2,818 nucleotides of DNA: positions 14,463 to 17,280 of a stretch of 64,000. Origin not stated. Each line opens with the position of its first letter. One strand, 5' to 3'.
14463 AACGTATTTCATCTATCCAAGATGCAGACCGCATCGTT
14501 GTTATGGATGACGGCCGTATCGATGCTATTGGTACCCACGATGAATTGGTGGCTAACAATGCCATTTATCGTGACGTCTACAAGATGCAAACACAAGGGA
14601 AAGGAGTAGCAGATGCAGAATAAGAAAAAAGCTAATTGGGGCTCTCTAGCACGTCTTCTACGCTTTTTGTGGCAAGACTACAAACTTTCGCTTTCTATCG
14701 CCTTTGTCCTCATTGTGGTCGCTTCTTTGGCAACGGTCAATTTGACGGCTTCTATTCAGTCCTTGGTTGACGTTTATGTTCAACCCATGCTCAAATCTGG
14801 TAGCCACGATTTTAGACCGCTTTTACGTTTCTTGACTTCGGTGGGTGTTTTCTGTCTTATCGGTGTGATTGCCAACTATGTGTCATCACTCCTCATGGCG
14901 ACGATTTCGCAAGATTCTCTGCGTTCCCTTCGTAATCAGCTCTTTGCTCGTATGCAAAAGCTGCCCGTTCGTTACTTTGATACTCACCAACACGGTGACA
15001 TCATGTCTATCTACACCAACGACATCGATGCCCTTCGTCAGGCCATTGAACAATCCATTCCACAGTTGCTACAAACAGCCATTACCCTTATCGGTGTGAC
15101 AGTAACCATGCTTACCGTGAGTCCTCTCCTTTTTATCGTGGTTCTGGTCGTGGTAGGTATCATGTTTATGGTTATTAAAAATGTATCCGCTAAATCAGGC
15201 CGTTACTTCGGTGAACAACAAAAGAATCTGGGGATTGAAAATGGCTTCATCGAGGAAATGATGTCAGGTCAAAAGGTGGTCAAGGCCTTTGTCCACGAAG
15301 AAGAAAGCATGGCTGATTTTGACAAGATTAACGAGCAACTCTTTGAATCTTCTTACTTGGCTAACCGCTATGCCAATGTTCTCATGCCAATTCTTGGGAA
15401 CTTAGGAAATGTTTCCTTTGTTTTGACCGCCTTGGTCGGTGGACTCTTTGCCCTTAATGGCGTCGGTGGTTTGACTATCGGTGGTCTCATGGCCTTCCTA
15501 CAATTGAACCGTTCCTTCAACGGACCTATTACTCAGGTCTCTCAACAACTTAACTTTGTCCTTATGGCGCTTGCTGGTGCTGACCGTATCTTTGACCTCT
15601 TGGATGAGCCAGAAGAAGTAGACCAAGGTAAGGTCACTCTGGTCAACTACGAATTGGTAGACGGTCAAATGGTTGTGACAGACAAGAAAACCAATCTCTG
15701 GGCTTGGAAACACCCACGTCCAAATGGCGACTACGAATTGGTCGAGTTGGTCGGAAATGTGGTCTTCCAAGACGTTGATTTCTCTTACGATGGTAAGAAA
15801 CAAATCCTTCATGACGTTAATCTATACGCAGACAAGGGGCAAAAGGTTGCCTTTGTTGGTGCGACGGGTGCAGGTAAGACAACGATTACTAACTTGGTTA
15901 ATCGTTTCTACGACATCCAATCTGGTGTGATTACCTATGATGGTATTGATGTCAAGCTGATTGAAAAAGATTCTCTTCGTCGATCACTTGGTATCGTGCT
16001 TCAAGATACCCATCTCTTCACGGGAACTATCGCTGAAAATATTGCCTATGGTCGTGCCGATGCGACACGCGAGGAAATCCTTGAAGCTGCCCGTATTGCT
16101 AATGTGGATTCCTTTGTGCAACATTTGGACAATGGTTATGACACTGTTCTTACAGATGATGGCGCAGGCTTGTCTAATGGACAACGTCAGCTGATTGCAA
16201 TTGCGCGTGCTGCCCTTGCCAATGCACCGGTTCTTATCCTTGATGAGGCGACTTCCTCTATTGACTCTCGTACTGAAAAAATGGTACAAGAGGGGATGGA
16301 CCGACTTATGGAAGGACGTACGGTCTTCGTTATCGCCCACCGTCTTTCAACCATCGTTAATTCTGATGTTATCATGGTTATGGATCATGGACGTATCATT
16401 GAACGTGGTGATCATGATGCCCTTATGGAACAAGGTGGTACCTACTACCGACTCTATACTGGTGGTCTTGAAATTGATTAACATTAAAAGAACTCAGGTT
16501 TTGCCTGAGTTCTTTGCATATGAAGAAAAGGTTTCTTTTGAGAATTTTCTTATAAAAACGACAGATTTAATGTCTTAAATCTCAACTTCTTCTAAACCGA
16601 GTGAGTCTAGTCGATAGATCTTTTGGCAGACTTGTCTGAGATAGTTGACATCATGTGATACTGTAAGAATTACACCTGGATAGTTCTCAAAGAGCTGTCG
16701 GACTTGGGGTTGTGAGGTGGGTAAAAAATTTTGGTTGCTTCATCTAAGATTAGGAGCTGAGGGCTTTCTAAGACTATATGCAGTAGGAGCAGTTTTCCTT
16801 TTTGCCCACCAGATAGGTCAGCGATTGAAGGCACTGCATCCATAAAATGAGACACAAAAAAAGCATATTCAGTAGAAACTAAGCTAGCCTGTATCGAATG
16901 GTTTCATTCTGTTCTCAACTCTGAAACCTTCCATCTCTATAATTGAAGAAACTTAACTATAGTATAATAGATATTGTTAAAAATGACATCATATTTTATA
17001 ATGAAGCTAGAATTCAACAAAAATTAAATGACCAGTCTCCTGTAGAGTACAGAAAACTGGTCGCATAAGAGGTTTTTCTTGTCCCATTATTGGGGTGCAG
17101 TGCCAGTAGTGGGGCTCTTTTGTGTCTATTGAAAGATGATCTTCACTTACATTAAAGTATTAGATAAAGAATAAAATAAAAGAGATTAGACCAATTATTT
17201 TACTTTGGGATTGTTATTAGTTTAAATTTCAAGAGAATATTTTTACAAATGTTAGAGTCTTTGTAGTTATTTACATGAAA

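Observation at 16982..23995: IgA1-protease/ZmpB-type giant metalloprotease on a mini-island bracketed by two IS3 remnants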

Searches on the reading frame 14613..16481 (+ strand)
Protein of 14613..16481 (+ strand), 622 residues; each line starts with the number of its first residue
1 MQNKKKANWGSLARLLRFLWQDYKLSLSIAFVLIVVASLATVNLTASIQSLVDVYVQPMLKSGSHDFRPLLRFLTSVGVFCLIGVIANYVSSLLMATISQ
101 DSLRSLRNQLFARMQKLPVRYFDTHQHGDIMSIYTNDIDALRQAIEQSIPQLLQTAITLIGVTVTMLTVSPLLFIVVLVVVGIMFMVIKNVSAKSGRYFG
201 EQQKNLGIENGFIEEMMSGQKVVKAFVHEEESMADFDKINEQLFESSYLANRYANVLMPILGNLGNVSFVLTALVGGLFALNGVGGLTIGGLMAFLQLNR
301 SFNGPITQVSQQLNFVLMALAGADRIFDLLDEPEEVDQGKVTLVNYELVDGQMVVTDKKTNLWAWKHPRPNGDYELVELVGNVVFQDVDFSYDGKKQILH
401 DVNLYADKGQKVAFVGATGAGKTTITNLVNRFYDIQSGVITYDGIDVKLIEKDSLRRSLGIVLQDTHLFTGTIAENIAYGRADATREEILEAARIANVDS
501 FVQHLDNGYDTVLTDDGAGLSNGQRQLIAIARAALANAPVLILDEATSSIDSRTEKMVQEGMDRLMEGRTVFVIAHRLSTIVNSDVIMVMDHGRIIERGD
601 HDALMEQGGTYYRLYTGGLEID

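Call 9: search_protein_families(library=ncbifam, proteins=[window:14613-16478:+], max_evalue=0.001)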
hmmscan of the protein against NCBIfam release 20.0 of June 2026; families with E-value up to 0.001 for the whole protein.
window:14613-16478:+ (622 aa): 182 families (the best 25 are shown)
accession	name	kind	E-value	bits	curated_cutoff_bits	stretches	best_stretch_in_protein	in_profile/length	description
TIGR02203.1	MsbA_lipidA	equivalog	8.5e-122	407.5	602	2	371-616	320-567/572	lipid A export permease/ATP-binding protein MsbA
TIGR02204.1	MsbA_rel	hypoth_equivalog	3.6e-113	379.2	780.4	2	377-614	332-571/576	ABC transporter, permease/ATP-binding protein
NF052233.1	CphA_assoc_ABC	equivalog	4.3e-112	375.8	880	2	369-616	495-741/766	cyanophycin metabolism-associated ABC transporter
NF045513.1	HepA_fam_ABC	equivalog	1.4e-109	367.3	725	2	370-615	361-606/610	heterocyst formation ABC transporter subunit HepA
NF008381.0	PRK11176.1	equivalog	5.6e-105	351.9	867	2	365-615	324-576/582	lipid A ABC transporter ATP-binding protein/permease MsbA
NF010178.0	PRK13657.1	equivalog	5.6e-96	322.3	733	2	372-615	324-567/588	glucan ABC transporter ATP-binding protein/ permease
TIGR00958.1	3a01208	subfamily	1.2e-94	318.1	874.6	2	370-614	466-710/711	antigen peptide transporter 2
TIGR01846.1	type_I_sec_HlyB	subfamily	4.5e-92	309.5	725.55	2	368-616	441-690/694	type I secretion system permease/ATPase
TIGR03796.1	NHLM_micro_ABC1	equivalog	4.6e-90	302.8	853.3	1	13-614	139-708/710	NHLP family bacteriocin export ABC transporter peptidase/permease/ATPase subunit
TIGR01192.1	chvA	subfamily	1.1e-83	281.9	585.4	2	370-621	322-574/585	glucan export ABC transporter ATP-binding protein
TIGR03797.1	NHLM_micro_ABC2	equivalog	5.3e-81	273.1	709.4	2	378-614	447-681/686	NHLP bacteriocin export ABC transporter permease/ATPase subunit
NF008056.1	PRK10790.1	equivalog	5.6e-79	266.2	746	2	380-616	338-573/584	SmdB family multidrug efflux ABC transporter permease/ATP-binding protein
NF000475.1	tet_ABC_46_B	exception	1.4e-78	264.9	1250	2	375-613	331-569/578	tetracycline efflux ABC transporter Tet(46) subunit B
TIGR03375.1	type_I_sec_LssB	subfamily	2.6e-78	264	693.1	2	378-607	461-691/696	type I secretion system permease/ATPase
NF008055.0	PRK10789.1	equivalog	4.7e-76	256.5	845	2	372-615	324-568/590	SmdA family multidrug ABC transporter permease/ATP-binding protein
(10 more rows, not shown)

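Call 15: find_encoding_contigs(protein=window:14613-16481:+, flank=10000, max_places=10)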
Protein window:14613-16481:+ (622 aa): 6 contigs read that carry it; 3 places shown.
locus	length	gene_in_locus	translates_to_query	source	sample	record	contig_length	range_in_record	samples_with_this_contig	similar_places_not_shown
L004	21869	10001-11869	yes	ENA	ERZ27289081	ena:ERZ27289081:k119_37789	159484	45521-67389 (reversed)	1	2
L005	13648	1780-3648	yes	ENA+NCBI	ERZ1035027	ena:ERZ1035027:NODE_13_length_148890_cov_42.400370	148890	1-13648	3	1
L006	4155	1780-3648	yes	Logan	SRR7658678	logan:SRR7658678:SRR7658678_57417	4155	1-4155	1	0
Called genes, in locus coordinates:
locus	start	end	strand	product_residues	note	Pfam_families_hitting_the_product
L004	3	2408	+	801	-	PF00343:Phosphorylase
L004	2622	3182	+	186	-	PF00583:Acetyltransf_1, PF13673:Acetyltransf_10 (weak), PF13508:Acetyltransf_7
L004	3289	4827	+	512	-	PF07006:DUF1310, PF11311:DUF3114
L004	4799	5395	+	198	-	-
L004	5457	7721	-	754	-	PF04262:Glu_cys_ligase, PF18419:ATP-grasp_6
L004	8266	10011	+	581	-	PF00664:ABC_membrane, PF00005:ABC_tran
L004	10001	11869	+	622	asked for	PF00664:ABC_membrane, PF00005:ABC_tran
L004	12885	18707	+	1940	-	PF04650:YSIRK_signal (weak), PF07501:G5, PF05342:Peptidase_M26_N, PF07580:Peptidase_M26_C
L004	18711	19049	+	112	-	PF13276:HTH_21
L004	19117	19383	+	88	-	PF13683:rve_3, PF13333:rve_2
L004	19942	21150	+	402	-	PF00149:Metallophos, PF12850:Metallophos_2 (weak)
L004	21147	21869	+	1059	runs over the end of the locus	PF13476:AAA_23 (faint), PF13555:AAA_29 (weak), PF13558:SbcC_Walker_B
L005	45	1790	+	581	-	PF00664:ABC_membrane, PF00005:ABC_tran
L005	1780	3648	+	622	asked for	PF00664:ABC_membrane, PF00005:ABC_tran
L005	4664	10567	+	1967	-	PF04650:YSIRK_signal (weak), PF07501:G5, PF05342:Peptidase_M26_N, PF07580:Peptidase_M26_C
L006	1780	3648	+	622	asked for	PF00664:ABC_membrane, PF00005:ABC_tran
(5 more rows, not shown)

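Call 29: find_homologous_proteins(query=window:14613-16478:+, max_evalue=1e-100)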
Query window:14613-16478:+ (622 aa): 7999 proteins with E <= 1e-100 among 8000 candidates; the best 120 are listed.
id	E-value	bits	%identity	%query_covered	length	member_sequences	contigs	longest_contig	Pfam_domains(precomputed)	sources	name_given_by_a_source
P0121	0.0e+0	1344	99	100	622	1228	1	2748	PF00005.34,PF00664.29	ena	-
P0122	0.0e+0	1330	94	100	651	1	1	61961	PF00005.34,PF00664.29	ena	-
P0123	0.0e+0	1322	96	100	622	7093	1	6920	PF00005.34,PF00664.29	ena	-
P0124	0.0e+0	1259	95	100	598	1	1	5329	PF00005.34,PF00664.29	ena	-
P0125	0.0e+0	1243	95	100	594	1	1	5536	PF00005.34,PF00664.29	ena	-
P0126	0.0e+0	1236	94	100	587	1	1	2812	PF00005.34,PF00664.29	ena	-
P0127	0.0e+0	1234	84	100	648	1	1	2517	PF00005.34,PF00664.29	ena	-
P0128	0.0e+0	1208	88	100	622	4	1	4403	PF00005.34,PF00664.29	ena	-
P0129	0.0e+0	1203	87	100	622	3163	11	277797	PF00005.34,PF00664.29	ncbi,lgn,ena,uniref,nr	ncbi:ABC transporter ATP-binding protein [Streptococcus parasanguinis]|uniref:ABC transporter ATP-bi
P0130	0.0e+0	1197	90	100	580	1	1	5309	PF00005.34,PF00664.29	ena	-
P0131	0.0e+0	1195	87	100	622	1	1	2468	PF00005.34,PF00664.29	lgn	-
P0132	0.0e+0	1179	85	100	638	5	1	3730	PF00005.34,PF00664.29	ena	-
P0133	0.0e+0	1152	99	75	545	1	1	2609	PF00005.34,PF00664.29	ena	-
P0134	0.0e+0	1150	83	100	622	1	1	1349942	PF00005.34,PF00664.29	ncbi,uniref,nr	ncbi:ABC transporter ATP-binding protein [Streptococcus sp. DD13]|uniref:ABC transporter ATP-binding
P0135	0.0e+0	1150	86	99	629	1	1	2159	PF00005.34,PF00664.29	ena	-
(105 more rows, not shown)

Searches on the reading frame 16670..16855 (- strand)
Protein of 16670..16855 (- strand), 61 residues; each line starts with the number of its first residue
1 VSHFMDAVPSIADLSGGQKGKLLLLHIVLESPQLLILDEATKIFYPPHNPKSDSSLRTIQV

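Call 3: search_protein_families(library=pfam, proteins=[window:16670-16855:-], max_evalue=0.01)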
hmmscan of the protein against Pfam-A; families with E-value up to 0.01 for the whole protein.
window:16670-16855:- (61 aa): 1 family
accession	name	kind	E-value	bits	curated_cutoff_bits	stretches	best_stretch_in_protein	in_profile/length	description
PF00005.33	ABC_tran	-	3.5e-06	28.1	25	1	10-41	105-136/137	ABC transporter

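Call 4: search_protein_families(library=ncbifam, proteins=[window:16670-16855:-], max_evalue=0.01)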
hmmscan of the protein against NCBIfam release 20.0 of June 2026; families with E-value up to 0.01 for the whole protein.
window:16670-16855:- (61 aa): 57 families (the best 25 are shown)
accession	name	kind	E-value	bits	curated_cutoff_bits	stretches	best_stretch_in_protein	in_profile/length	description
NF000355.4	ribo_prot_ABC_F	equivalog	2.1e-06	26.9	380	1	10-41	426-457/499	ribosomal protection-like ABC-F family protein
NF010156.0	PRK13635.1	equivalog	3.4e-06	26.4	392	1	1-46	130-173/279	energy-coupling factor ABC transporter ATP-binding protein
NF010069.0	PRK13549.1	equivalog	3.1e-05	22.6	699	1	9-42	401-434/513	xylose ABC transporter ATP-binding protein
TIGR04520.1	ECF_ATPase_1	equivalog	6.2e-05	22.5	315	1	2-46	127-169/269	energy-coupling factor transporter ATPase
NF010059.0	PRK13536.1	equivalog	6.9e-05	21.8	549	1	10-45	171-206/342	nodulation factor ABC transporter ATP-binding protein NodI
TIGR01288.1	nodI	equivalog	8.1e-05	21.8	424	1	10-45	132-167/303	nodulation factor ABC transporter ATP-binding protein NodI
NF058610.1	epi_export_YydI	equivalog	8.7e-05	22.3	240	1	10-42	110-142/209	YydI family epipeptide exporter ATP-binding subunit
TIGR03797.1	NHLM_micro_ABC2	equivalog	9.9e-05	21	709.4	1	12-41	587-616/686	NHLP bacteriocin export ABC transporter permease/ATPase subunit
NF007090.0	PRK09544.1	equivalog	0.00012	21.6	306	1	11-42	118-149/251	zinc ABC transporter ATP-binding protein ZnuC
TIGR02633.1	xylG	equivalog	0.00019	20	723.65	1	10-42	400-432/500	D-xylose ABC transporter ATP-binding protein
NF050005.1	ABC_ATPase_Uup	equivalog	0.00021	19.6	900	1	11-41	438-468/636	ATP-binding cassette ATPase Uup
NF008358.0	PRK11147.1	equivalog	0.00022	19.6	936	1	6-42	433-469/635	ABC transporter ATP-binding protein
TIGR04521.1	ECF_ATPase_2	equivalog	0.00024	20.3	330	1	10-42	141-173/279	energy-coupling factor transporter ATPase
NF008775.0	PRK11819.1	equivalog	0.00024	19.8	599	1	10-42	160-192/556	energy-dependent translational throttle protein EttA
TIGR03719.1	ABC_ABC_ChvD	subfamily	0.00032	19.4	806.75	1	10-42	158-190/552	energy-dependent translational throttle protein EttA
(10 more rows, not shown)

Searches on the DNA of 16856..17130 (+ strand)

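Call 55: search_dna_similar(query=window:16856-17130:+, collection=plasmids, mode=distant, max_rows=8)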
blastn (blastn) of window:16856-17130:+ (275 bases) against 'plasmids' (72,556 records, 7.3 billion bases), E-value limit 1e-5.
Records with a match: 26; places in all: 27; records where one place covers at least 80% of the query: 0.
Best place of each record, by identity: 80-90% 1; 60-80% 25.
By first word of the organism name: Enterococcus 11; Staphylococcus 6; Macrococcoides 3; Listeria 2; Mammaliicoccus 1; Macrococcus 1; Vagococcus 1; Priestia 1.
By predicted mobility (MOB-suite, as given by PLSDB): mobilizable 13; non-mobilizable 9; conjugative 4.
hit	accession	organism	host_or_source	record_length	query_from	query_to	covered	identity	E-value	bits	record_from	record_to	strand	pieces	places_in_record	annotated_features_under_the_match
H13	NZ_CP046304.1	Staphylococcus hominis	Homo sapiens,clinical isolate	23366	38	250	77%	67.1%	2e-8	66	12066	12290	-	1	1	IS3 family transposase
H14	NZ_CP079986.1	Macrococcoides bohemicum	pig,pure culture,nasal swab sample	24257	32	202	62%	70.9%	9e-13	82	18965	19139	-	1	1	IS3 family transposase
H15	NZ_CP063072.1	Listeria seeligeri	single cell,soil sample from dry pine ...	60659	38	202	60%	71.2%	3e-12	79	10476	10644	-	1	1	none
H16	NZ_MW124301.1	Listeria seeligeri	-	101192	38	202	60%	70.6%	1e-10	74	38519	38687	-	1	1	none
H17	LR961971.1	Enterococcus faecalis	-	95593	32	194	59%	69.8%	2e-9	70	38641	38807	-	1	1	none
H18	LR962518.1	Enterococcus faecalis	-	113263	32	194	59%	69.8%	2e-9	70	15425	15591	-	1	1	record has no annotation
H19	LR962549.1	Enterococcus faecalis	-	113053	32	194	59%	69.8%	2e-9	70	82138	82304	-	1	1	record has no annotation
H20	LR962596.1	Enterococcus faecalis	-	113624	32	194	59%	69.8%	2e-9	70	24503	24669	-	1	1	record has no annotation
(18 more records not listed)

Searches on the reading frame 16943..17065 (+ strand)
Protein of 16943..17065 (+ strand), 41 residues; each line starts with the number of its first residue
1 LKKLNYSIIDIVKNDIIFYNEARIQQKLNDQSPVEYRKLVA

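Call 3: search_protein_families(library=pfam, proteins=[window:16943-17065:+], max_evalue=0.01)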
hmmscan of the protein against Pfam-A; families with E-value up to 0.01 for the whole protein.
window:16943-17065:+ (41 aa): 1 family
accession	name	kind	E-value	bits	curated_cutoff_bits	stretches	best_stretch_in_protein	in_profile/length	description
PF13333.12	rve_2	-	1.6e-05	25.4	22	1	12-38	27-53/56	Integrase core domain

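Call 4: search_protein_families(library=ncbifam, proteins=[window:16943-17065:+], max_evalue=0.01)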
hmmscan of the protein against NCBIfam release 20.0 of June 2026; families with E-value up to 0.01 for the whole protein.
window:16943-17065:+ (41 aa): 1 family
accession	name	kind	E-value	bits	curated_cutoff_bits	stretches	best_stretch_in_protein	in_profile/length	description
NF033516.0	transpos_IS3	equivalog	0.0018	17.6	160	1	16-37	348-369/369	IS3 family transposase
